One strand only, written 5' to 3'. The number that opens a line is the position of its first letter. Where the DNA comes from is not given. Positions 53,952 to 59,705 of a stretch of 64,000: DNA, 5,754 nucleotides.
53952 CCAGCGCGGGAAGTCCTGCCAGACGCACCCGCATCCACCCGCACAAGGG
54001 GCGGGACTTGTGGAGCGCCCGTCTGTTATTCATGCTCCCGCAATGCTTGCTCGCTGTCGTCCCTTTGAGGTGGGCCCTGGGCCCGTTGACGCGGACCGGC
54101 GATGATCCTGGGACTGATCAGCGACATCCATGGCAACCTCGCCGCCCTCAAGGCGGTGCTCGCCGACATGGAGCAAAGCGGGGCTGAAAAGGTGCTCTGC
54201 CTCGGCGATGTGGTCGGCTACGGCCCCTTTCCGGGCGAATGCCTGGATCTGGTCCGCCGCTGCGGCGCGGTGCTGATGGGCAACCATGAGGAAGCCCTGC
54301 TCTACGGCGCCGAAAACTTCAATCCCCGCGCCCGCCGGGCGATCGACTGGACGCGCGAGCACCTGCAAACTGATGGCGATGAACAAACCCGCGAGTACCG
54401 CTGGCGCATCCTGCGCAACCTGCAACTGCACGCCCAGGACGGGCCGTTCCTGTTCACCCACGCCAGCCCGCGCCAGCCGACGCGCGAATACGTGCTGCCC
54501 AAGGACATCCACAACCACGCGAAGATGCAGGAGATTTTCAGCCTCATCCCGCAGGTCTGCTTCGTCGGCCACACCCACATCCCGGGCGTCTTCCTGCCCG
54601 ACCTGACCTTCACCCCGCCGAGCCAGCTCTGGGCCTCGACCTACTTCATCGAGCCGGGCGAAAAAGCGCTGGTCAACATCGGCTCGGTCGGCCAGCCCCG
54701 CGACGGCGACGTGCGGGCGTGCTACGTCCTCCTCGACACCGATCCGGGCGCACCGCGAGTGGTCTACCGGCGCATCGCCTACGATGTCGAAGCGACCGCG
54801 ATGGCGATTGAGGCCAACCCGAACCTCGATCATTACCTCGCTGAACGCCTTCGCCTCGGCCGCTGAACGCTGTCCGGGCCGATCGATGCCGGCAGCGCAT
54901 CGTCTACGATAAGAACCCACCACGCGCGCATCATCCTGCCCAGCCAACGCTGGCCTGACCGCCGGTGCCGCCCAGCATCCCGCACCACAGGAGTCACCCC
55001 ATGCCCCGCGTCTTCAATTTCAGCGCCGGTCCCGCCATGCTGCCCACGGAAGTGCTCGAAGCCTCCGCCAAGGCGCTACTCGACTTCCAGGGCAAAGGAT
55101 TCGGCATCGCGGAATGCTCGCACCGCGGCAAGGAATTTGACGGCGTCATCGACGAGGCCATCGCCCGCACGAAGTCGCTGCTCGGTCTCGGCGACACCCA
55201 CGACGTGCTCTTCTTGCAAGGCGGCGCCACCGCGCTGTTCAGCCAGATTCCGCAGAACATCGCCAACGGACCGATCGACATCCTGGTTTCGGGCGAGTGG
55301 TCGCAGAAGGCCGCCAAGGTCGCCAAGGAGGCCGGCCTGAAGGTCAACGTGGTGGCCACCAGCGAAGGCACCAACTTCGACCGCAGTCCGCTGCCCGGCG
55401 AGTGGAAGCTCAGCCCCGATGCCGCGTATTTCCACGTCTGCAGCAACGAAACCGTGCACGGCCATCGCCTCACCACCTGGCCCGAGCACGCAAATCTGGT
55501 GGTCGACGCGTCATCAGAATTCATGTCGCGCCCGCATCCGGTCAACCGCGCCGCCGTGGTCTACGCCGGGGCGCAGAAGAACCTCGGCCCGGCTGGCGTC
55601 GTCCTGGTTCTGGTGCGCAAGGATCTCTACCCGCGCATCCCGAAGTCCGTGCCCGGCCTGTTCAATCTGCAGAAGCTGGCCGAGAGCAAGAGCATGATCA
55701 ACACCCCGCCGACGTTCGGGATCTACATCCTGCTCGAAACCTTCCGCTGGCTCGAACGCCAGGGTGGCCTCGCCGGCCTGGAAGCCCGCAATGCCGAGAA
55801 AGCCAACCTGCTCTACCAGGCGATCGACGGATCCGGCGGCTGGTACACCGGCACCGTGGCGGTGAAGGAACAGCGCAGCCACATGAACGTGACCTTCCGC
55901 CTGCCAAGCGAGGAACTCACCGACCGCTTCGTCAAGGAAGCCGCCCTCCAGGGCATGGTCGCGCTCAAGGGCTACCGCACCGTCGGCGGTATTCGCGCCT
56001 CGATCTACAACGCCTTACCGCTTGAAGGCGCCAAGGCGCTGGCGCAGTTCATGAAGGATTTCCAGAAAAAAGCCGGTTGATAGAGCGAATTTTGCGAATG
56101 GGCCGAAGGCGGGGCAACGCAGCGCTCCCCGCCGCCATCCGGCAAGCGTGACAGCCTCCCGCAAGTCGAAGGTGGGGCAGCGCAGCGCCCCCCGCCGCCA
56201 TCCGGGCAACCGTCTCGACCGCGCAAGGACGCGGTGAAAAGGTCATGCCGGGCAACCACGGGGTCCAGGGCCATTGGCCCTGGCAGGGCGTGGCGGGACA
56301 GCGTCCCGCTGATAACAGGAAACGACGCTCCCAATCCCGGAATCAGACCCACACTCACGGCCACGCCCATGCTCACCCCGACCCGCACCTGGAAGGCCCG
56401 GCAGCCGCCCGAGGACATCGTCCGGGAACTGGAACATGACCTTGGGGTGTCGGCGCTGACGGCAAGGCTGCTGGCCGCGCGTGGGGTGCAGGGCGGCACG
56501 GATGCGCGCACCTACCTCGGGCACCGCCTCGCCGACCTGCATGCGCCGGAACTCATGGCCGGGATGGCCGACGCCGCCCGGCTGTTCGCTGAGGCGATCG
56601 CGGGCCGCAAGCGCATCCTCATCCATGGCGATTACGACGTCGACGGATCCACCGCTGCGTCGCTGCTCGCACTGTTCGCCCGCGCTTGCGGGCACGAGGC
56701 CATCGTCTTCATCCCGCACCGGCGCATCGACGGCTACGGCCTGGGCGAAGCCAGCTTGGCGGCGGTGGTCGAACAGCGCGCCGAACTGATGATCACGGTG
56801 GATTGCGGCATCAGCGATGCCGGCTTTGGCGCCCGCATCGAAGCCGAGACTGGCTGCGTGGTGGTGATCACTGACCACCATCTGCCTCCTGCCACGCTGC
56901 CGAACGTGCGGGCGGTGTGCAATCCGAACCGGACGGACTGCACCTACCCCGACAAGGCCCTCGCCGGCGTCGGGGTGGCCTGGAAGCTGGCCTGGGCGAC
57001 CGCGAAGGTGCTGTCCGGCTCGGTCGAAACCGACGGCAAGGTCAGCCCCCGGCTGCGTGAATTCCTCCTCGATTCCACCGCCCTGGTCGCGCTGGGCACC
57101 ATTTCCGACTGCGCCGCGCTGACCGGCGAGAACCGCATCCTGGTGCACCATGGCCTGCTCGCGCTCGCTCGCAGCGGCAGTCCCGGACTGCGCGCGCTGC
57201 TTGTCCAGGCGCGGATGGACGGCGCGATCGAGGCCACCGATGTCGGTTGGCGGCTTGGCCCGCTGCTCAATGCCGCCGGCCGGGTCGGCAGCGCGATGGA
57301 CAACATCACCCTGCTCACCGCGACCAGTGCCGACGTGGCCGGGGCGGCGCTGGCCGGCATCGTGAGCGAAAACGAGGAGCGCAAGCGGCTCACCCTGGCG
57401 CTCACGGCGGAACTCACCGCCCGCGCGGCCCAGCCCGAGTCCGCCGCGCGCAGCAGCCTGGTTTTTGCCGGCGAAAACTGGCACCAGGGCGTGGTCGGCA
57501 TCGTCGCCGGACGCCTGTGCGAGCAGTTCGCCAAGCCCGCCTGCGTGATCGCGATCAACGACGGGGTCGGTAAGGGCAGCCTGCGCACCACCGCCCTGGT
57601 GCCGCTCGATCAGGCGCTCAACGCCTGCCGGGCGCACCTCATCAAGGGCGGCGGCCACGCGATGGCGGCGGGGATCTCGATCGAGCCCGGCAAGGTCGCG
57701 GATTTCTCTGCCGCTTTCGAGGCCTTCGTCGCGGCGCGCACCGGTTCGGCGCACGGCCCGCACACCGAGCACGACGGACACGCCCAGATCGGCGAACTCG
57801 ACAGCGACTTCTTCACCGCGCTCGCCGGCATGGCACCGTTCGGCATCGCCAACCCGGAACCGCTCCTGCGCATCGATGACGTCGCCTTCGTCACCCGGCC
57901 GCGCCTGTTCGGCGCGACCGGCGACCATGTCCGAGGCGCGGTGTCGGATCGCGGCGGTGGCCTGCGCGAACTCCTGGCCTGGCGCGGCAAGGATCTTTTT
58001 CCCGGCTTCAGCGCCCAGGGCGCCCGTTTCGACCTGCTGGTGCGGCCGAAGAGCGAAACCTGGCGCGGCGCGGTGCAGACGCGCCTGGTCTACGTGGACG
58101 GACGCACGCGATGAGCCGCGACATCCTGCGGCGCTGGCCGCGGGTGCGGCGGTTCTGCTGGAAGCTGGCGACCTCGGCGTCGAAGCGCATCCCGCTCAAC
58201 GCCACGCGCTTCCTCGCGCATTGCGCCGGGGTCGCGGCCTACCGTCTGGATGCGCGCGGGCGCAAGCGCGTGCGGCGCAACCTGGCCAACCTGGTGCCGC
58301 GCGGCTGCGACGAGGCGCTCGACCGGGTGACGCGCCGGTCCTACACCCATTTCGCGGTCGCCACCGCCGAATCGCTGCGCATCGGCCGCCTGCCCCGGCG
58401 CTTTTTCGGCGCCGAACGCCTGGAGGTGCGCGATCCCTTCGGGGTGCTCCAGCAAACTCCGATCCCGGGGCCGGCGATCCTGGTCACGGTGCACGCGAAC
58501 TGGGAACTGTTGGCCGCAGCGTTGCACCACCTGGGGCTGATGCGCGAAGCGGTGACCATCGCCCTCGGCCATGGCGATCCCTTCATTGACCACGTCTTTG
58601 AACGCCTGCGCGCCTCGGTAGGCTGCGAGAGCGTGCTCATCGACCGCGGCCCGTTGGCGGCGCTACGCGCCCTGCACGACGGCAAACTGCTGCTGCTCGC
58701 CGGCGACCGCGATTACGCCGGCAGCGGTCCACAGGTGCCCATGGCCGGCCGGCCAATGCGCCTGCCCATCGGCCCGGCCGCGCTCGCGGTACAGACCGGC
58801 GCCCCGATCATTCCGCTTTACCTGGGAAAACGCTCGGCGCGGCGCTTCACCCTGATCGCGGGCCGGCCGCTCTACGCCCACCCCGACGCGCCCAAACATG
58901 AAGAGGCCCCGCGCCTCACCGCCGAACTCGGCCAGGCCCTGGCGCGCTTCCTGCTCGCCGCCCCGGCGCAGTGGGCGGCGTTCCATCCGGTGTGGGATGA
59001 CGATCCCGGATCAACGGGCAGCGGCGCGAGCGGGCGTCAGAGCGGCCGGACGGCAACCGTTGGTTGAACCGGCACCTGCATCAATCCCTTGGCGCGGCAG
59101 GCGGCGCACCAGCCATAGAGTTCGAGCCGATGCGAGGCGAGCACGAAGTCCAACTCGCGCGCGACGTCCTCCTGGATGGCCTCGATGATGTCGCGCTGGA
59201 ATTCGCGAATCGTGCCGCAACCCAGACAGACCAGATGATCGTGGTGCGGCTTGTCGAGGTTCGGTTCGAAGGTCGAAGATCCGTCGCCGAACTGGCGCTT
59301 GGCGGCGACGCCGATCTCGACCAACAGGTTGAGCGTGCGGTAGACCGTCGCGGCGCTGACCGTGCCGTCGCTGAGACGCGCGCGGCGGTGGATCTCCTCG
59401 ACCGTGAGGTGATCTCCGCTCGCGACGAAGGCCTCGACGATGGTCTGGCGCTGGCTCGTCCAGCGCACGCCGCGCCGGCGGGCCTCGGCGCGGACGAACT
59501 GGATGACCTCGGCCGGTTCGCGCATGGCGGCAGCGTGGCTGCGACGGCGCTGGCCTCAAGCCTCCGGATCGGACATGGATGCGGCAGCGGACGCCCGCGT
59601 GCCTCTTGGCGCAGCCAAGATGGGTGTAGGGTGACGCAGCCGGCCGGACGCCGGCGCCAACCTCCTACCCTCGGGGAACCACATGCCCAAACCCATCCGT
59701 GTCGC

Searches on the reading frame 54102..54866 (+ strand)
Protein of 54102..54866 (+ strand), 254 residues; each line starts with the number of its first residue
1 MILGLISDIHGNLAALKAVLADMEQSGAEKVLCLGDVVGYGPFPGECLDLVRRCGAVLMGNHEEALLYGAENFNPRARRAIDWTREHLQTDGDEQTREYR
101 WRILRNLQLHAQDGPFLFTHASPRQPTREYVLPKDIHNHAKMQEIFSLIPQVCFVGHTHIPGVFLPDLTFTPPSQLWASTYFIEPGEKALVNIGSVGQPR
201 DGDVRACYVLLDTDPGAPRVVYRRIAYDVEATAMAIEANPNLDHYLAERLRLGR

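Call 73: search_protein_families(library=pfam, proteins=[window:54102-54866:+], max_evalue=0.0001)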
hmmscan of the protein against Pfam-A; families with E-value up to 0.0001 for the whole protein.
window:54102-54866:+ (254 aa): 2 families
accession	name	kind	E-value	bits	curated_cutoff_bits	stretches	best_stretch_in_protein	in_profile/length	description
PF12850.12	Metallophos_2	-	6.8e-16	59.1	27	1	1-214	1-152/154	Calcineurin-like phosphoesterase superfamily domain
PF00149.33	Metallophos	-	9.9e-13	49.4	21.5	1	4-161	4-191/191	Calcineurin-like phosphoesterase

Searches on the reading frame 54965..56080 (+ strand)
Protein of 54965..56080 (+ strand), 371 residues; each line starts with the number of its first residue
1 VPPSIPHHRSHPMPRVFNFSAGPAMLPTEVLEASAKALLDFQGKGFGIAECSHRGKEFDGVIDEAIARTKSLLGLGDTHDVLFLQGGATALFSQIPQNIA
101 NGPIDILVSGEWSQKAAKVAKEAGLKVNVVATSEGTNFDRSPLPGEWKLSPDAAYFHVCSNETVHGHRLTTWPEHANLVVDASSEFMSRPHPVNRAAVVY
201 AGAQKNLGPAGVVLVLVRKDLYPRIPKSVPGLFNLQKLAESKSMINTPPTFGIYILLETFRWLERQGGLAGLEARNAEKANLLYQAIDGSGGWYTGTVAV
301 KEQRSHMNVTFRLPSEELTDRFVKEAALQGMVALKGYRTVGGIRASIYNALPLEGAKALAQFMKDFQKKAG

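Call 73: search_protein_families(library=pfam, proteins=[window:54965-56080:+], max_evalue=0.0001)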
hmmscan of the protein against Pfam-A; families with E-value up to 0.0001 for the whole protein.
window:54965-56080:+ (371 aa): 1 family
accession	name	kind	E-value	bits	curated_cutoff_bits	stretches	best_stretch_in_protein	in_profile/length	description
PF00266.25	Aminotran_5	-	1.6e-37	129.8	21.5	1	16-357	1-369/371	Aminotransferase class-V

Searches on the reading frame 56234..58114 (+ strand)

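Call 73: search_protein_families(library=pfam, proteins=[window:56234-58114:+], max_evalue=0.0001)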
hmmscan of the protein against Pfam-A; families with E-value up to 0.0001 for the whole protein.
window:56234-58114:+ (626 aa): 3 families
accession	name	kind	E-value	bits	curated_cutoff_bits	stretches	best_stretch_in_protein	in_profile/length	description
PF01368.27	DHH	-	5.2e-19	69.2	28.1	1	127-255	1-104/125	DHH family, N-terminal domain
PF02272.25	DHHA1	-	1.7e-15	57.8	25.9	1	410-500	6-101/102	DHHA1 domain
PF17768.7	RecJ_OB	-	1.3e-14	54.6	27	1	514-619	2-104/107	RecJ OB domain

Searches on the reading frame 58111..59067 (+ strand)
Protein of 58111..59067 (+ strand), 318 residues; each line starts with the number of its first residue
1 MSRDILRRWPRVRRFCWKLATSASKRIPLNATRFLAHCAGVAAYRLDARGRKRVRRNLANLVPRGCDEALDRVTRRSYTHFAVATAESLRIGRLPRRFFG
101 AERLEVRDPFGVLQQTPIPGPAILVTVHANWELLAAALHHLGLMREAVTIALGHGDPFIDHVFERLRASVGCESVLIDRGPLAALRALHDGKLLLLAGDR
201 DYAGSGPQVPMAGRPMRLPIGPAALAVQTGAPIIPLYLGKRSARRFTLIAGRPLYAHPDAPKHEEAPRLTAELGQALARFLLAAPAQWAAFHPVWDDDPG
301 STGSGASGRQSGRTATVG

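Call 73: search_protein_families(library=pfam, proteins=[window:58111-59067:+], max_evalue=0.0001)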
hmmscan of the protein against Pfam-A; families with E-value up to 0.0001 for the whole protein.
window:58111-59067:+ (318 aa): 1 family
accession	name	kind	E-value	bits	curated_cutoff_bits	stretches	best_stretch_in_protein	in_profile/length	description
PF03279.18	Lip_A_acyltrans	-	1.7e-21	77.1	22.3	1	27-295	29-293/295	Bacterial lipid A biosynthesis acyltransferase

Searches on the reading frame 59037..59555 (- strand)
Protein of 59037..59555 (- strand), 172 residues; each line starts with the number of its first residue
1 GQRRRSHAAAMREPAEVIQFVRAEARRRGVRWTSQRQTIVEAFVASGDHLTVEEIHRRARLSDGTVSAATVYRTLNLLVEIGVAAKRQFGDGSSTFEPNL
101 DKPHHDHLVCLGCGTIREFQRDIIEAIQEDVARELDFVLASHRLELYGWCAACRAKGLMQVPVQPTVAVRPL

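Call 73: search_protein_families(library=pfam, proteins=[window:59037-59555:-], max_evalue=0.0001)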
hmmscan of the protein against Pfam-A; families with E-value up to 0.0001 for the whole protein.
window:59037-59555:- (172 aa): 1 family
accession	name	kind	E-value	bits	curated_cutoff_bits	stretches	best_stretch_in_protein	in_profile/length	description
PF01475.25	FUR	-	7.8e-34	116.9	23.1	1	28-147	2-121/121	Ferric uptake regulator family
